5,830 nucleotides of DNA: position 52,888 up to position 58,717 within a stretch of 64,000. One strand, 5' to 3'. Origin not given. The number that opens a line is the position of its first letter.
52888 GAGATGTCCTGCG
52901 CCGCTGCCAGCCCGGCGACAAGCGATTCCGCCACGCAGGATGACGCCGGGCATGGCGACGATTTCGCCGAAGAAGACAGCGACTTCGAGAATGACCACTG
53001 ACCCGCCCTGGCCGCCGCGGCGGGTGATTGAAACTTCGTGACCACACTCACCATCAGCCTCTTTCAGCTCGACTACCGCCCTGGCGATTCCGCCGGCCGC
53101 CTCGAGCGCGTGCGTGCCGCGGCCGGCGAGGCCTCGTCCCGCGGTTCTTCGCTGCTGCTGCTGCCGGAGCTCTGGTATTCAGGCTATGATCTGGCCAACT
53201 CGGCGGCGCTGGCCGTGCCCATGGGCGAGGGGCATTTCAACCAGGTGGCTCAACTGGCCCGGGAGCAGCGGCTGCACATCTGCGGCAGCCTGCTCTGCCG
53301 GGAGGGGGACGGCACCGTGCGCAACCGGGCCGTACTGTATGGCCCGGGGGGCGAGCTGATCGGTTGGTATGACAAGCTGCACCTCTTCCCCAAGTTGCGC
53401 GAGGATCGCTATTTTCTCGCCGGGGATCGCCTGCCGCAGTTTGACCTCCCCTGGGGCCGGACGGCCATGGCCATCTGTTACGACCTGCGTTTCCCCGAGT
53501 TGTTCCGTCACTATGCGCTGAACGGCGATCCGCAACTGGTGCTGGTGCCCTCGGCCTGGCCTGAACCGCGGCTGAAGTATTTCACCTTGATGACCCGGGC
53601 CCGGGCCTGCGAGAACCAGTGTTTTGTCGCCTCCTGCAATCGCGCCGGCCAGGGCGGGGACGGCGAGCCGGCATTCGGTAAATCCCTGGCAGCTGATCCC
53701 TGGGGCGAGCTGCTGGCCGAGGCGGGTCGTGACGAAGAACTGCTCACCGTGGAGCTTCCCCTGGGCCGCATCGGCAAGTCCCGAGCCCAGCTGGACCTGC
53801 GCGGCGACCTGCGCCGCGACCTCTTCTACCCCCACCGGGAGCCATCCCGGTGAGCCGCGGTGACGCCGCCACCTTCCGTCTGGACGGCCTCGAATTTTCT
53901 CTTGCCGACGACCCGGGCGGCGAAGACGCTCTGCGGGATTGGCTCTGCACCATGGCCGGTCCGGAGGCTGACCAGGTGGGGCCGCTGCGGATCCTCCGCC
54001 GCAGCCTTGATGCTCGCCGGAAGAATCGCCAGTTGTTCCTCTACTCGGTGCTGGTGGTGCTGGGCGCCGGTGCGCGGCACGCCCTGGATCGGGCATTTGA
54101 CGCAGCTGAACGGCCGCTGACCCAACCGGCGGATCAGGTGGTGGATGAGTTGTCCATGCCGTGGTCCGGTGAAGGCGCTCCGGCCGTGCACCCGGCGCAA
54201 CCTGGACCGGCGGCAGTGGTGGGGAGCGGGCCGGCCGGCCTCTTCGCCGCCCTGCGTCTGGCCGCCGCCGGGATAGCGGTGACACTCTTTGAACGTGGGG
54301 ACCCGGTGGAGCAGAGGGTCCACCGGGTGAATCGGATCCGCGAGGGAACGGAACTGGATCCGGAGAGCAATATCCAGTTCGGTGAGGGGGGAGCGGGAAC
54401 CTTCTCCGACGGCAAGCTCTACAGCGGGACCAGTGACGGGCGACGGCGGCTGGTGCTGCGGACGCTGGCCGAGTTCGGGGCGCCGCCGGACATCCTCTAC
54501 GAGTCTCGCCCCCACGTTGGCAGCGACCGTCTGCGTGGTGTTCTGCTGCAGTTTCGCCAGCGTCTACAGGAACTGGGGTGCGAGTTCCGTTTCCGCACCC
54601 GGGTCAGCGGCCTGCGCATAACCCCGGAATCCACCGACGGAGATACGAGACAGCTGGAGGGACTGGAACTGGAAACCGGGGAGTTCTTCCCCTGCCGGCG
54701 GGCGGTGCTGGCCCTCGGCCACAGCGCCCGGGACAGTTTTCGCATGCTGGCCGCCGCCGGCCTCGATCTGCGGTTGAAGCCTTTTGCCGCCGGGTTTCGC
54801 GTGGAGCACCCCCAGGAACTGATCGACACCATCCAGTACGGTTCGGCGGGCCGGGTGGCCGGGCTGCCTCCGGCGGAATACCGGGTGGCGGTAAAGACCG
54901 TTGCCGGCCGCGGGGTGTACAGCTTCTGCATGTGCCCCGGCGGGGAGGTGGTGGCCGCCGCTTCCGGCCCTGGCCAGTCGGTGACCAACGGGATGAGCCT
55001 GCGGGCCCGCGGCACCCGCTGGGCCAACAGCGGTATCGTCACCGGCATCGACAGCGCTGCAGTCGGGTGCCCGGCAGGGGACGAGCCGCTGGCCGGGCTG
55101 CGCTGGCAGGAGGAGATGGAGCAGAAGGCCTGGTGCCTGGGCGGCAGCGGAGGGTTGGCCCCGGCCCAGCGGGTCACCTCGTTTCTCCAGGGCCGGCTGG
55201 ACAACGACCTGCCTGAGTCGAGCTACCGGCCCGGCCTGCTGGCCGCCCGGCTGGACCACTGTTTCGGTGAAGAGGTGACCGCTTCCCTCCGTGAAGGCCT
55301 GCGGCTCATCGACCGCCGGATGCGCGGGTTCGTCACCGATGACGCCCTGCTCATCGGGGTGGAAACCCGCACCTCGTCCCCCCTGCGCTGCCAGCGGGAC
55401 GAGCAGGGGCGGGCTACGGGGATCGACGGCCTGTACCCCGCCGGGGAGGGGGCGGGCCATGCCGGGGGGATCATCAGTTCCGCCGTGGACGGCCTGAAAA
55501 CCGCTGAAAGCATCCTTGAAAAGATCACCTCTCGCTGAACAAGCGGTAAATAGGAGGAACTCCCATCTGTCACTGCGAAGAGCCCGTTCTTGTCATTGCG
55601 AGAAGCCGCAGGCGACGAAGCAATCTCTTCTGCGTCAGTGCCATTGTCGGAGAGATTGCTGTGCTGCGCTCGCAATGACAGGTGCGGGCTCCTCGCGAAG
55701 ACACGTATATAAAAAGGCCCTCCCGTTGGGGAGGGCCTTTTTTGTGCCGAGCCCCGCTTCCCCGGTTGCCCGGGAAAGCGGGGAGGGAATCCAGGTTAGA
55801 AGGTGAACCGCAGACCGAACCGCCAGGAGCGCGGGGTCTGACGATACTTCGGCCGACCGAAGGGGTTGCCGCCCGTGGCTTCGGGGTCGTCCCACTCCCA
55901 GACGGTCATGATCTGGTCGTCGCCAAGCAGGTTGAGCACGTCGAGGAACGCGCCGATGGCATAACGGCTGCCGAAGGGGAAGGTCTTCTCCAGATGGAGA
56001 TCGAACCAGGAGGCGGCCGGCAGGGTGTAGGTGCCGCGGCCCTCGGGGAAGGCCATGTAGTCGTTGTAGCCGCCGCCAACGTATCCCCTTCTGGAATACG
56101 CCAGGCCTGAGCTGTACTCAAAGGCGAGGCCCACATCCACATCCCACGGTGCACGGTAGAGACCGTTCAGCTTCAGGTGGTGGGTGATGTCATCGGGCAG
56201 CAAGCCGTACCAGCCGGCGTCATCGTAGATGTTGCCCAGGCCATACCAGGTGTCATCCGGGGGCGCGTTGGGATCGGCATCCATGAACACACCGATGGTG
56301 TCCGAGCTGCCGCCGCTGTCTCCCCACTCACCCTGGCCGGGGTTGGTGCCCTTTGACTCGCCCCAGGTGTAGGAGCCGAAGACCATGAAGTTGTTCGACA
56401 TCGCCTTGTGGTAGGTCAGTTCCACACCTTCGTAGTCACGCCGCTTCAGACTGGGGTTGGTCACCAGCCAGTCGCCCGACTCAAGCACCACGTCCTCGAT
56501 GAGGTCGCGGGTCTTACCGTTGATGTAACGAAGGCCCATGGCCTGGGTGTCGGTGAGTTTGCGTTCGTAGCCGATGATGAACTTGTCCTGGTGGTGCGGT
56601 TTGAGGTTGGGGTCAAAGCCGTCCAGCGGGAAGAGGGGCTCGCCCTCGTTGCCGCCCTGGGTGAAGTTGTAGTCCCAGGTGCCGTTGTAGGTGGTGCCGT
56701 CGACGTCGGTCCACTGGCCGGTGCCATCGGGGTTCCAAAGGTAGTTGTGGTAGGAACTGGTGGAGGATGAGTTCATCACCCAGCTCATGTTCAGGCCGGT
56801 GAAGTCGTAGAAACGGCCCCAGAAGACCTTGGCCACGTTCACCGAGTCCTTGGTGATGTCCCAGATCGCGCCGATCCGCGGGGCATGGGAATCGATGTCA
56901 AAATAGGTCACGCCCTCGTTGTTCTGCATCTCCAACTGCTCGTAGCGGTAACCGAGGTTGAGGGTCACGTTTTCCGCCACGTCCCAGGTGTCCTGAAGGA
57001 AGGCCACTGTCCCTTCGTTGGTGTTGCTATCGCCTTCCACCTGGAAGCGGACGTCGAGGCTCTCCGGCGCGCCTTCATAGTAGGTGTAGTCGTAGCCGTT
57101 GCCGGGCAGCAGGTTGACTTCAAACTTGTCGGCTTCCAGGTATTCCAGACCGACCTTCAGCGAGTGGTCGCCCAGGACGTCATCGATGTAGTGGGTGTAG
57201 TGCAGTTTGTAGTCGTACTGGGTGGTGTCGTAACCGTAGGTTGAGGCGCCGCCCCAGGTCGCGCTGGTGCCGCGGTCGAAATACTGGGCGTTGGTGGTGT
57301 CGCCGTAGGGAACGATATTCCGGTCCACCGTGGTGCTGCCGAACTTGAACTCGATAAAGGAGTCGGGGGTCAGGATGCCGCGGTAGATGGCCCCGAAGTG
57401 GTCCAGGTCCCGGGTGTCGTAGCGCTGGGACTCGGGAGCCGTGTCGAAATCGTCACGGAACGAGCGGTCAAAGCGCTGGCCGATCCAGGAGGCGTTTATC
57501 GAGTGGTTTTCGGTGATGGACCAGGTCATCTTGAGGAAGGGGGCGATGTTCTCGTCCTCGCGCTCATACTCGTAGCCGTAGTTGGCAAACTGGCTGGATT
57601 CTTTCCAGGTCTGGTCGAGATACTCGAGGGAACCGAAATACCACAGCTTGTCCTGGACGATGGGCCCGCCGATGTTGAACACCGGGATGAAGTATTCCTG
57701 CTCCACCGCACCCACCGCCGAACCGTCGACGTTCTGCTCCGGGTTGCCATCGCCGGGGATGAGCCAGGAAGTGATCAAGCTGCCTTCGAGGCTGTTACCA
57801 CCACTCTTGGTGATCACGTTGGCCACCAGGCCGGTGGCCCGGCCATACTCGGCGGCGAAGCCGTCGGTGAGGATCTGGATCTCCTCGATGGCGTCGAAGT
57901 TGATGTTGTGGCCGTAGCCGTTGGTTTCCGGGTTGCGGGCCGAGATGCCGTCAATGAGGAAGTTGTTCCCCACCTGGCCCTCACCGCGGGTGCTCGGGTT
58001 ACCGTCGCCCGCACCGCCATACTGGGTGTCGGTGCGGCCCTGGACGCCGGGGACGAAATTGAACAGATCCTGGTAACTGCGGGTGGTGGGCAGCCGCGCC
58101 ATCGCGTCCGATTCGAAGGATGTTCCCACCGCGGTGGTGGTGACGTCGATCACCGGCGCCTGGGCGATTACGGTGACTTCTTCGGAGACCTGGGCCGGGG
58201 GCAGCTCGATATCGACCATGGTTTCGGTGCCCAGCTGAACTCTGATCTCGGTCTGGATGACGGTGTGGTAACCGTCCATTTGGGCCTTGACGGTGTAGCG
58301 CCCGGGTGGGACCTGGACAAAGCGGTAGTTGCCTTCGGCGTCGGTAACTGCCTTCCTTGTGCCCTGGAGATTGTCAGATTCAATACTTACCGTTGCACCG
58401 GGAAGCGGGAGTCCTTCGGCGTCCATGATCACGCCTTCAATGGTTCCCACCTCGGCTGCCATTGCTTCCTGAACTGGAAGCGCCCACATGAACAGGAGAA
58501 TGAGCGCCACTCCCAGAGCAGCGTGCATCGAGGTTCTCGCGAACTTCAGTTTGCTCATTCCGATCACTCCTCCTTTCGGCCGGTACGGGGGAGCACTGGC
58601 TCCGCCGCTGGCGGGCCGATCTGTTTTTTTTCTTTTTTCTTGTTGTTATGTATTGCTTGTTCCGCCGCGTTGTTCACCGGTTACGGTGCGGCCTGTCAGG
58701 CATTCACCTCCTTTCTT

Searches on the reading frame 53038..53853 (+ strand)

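Call 23: search_protein_families(library=pfam, proteins=[window:53038-53853:+], max_evalue=0.001)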
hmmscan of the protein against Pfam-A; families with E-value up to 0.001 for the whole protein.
window:53038-53853:+ (271 aa): 1 family
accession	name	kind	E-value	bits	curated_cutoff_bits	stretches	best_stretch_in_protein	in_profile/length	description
PF00795.27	CN_hydrolase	-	1.1e-44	153.2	23.2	1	6-249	2-255/256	Carbon-nitrogen hydrolase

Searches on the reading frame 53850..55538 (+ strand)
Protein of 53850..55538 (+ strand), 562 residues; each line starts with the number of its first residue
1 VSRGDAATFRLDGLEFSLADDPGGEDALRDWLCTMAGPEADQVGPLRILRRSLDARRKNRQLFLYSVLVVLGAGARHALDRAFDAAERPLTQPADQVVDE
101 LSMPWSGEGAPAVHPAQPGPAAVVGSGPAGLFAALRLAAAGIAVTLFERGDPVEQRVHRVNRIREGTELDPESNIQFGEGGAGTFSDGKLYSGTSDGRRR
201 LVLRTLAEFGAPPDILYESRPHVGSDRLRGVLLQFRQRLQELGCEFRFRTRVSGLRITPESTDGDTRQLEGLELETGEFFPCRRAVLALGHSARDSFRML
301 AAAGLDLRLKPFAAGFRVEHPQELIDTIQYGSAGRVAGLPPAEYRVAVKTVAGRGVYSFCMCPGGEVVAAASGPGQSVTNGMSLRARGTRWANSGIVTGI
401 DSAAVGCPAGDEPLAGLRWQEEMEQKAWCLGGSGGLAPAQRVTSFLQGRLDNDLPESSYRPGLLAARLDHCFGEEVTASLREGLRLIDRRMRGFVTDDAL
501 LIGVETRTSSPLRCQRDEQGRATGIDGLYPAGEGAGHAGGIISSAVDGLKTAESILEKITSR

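Call 23: search_protein_families(library=pfam, proteins=[window:53850-55538:+], max_evalue=0.001)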
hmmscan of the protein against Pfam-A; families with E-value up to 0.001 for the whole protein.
window:53850-55538:+ (562 aa): 9 families
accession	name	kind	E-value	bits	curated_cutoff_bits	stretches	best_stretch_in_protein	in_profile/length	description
PF21688.3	FAD-depend_C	-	3.1e-67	227.1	27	1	311-508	1-197/197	FAD-dependent protein, C-terminal domain-like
PF01266.30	DAO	-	9.6e-12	45.5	27.9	1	122-155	3-38/353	FAD dependent oxidoreductase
PF07992.20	Pyr_redox_2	-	4.7e-07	30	26.1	1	122-151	4-33/291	Pyridine nucleotide-disulphide oxidoreductase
PF13450.12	NAD_binding_8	-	6.7e-06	26.7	21.9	1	123-151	1-29/68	NAD(P)-binding Rossmann-like domain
PF03486.20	HI0933_like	-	8.6e-06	25.8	50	1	122-155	4-37/244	HI0933-like protein Rossmann domain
PF00890.30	FAD_binding_2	-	1.3e-05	25.1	20.4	1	122-153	3-34/414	FAD binding domain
PF01494.25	FAD_binding_3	-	4.3e-05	23.3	22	1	121-151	4-34/349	FAD binding domain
PF01593.30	Amino_oxidase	-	5.8e-05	23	19.8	0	129-151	2-24/443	Flavin containing amine oxidoreductase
PF13454.12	NAD_binding_9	-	0.00023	21.6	21.8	0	122-160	1-43/155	FAD-NAD(P)-binding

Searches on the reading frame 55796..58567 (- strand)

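Call 23: search_protein_families(library=pfam, proteins=[window:55796-58567:-], max_evalue=0.001)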
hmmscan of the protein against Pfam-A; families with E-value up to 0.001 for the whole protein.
window:55796-58567:- (923 aa): 10 families
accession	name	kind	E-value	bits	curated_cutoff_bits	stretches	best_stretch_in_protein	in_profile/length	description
PF13620.12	CarboxypepD_reg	-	1.6e-21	76.9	32.3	1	42-122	1-81/82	Carboxypeptidase regulatory-like domain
PF25183.1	OMP_b-brl_4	-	2.1e-21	76.5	30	2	329-558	143-408/838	Outer membrane beta barrel domain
PF13715.12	CarbopepD_reg_2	-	1.6e-12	47.7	32.2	1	43-133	1-88/88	CarboxypepD_reg-like domain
PF07715.20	Plug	-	6.4e-11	43.1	23.9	1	149-244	10-102/107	TonB-dependent Receptor Plug Domain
PF00593.30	TonB_dep_Rec_b-barrel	-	1e-06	29.3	27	1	364-741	22-353/436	TonB dependent receptor-like, beta-barrel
PF17210.9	SdrD_B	-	2e-06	28.4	29.7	1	48-126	17-91/112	SdrD B-like domain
PF17802.7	SpaA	-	3.8e-05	24.2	23.1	1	49-115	9-79/91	Prealbumin-like fold domain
PF00775.27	Dioxygenase_C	-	0.00035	20.5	27.3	0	43-96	32-101/182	Dioxygenase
PF02369.22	Big_1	-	0.00071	20.1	34.9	0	42-100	20-83/93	Bacterial Ig-like domain (group 1)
PF09134.16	Invasin_D3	-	0.00083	20.3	33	0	42-105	23-88/98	Invasin, domain 3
